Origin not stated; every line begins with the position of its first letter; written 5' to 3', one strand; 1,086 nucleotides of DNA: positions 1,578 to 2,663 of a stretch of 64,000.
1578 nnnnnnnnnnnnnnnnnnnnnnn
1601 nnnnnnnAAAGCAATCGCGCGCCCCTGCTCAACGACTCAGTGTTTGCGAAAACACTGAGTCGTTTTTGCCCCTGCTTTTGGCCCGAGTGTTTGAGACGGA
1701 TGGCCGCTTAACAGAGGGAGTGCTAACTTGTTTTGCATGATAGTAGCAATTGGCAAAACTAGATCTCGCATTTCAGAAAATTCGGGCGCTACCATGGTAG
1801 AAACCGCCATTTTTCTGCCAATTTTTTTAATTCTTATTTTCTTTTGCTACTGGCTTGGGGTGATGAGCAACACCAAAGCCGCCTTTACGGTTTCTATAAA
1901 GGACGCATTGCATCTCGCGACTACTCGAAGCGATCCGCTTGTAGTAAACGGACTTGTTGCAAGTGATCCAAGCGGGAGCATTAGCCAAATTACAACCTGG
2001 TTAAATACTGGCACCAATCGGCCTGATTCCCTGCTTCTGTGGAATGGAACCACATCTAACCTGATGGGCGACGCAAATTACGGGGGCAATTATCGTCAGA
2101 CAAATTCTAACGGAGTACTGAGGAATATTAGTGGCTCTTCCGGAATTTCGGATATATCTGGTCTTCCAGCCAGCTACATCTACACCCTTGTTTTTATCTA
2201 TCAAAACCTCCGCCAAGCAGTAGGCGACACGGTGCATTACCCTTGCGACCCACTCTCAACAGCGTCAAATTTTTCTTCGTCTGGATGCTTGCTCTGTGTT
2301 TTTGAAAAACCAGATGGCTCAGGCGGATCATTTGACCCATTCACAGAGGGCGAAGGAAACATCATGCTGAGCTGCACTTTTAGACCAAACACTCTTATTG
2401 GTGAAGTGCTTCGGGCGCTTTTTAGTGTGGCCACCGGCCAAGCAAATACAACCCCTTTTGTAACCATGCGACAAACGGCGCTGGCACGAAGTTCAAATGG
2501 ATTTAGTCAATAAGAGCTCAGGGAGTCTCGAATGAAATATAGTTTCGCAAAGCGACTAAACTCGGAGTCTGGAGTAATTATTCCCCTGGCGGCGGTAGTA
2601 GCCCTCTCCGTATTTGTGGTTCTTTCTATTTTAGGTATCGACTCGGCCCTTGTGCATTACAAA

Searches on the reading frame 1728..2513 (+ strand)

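Call 69: search_protein_families(library=pfam, proteins=[window:1728-2513:+], max_evalue=0.001)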
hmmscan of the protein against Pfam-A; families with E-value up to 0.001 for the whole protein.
window:1728-2513:+ (261 aa): 1 family
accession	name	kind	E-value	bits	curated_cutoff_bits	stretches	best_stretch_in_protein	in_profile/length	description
PF07811.17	TadE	-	0.00053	20.5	22.9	1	20-51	1-32/43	TadE-like protein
